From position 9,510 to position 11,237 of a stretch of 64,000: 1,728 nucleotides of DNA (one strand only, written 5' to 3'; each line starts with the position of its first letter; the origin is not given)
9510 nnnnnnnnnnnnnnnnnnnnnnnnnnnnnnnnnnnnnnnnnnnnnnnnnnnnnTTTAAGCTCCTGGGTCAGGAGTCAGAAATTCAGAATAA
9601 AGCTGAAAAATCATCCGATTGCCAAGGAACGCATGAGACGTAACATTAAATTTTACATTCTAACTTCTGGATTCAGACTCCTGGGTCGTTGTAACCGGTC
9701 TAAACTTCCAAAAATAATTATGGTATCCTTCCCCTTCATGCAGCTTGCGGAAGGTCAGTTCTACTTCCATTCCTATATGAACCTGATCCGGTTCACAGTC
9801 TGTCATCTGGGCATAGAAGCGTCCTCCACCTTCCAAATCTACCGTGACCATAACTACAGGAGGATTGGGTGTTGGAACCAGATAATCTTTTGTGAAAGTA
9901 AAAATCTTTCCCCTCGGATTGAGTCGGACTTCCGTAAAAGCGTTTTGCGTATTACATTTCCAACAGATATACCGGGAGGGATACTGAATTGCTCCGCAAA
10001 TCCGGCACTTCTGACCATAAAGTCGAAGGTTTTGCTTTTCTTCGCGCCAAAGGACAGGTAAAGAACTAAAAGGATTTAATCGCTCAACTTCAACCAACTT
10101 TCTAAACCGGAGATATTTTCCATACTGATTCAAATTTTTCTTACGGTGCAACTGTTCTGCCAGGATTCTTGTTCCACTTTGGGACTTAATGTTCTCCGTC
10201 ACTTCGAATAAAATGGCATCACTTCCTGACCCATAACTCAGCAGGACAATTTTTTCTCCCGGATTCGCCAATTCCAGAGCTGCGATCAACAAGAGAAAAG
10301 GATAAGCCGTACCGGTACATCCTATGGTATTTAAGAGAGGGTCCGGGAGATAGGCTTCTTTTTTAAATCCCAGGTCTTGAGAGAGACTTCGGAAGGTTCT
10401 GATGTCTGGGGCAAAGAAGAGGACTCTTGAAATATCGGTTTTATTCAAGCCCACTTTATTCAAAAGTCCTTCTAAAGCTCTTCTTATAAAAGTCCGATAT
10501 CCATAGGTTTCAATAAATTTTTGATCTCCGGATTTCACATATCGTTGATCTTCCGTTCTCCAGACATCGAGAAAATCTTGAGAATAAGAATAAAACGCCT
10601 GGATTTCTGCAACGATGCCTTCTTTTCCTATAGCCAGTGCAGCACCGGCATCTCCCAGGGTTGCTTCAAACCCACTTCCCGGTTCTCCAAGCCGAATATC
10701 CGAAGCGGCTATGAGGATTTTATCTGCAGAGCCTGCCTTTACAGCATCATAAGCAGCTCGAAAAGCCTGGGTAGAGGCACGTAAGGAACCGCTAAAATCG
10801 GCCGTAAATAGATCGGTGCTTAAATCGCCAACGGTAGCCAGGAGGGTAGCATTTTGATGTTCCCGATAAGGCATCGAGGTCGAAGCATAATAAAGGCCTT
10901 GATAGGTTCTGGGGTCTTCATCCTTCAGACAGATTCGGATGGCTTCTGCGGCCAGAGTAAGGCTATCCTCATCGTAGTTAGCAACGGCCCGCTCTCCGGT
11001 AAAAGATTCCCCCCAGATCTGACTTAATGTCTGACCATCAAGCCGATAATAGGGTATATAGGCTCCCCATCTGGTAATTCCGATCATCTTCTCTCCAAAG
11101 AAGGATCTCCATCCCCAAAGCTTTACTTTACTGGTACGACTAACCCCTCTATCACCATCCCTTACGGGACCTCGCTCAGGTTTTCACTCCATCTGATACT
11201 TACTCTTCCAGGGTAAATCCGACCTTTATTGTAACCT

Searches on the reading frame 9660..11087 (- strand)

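Call 11: search_protein_families(library=pfam, proteins=[window:9660-11087:-], max_evalue=0.001)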
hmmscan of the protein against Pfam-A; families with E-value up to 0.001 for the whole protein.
window:9660-11087:- (475 aa): 3 families
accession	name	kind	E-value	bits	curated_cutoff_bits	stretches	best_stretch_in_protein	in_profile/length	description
PF01796.24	OB_ChsH2_C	-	2.5e-13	50.2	27.1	1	386-447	1-65/65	ChsH2, C-terminal OB-fold domain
PF08541.16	ACP_syn_III_C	-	5.4e-05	23.7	26.6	1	209-289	1-81/90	3-Oxoacyl-[acyl-carrier-protein (ACP)] synthase III C terminal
PF12172.15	zf-ChsH2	-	0.00017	21.8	23.2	1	349-378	2-31/37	ChsH2, rubredoxin-like zinc ribbon domain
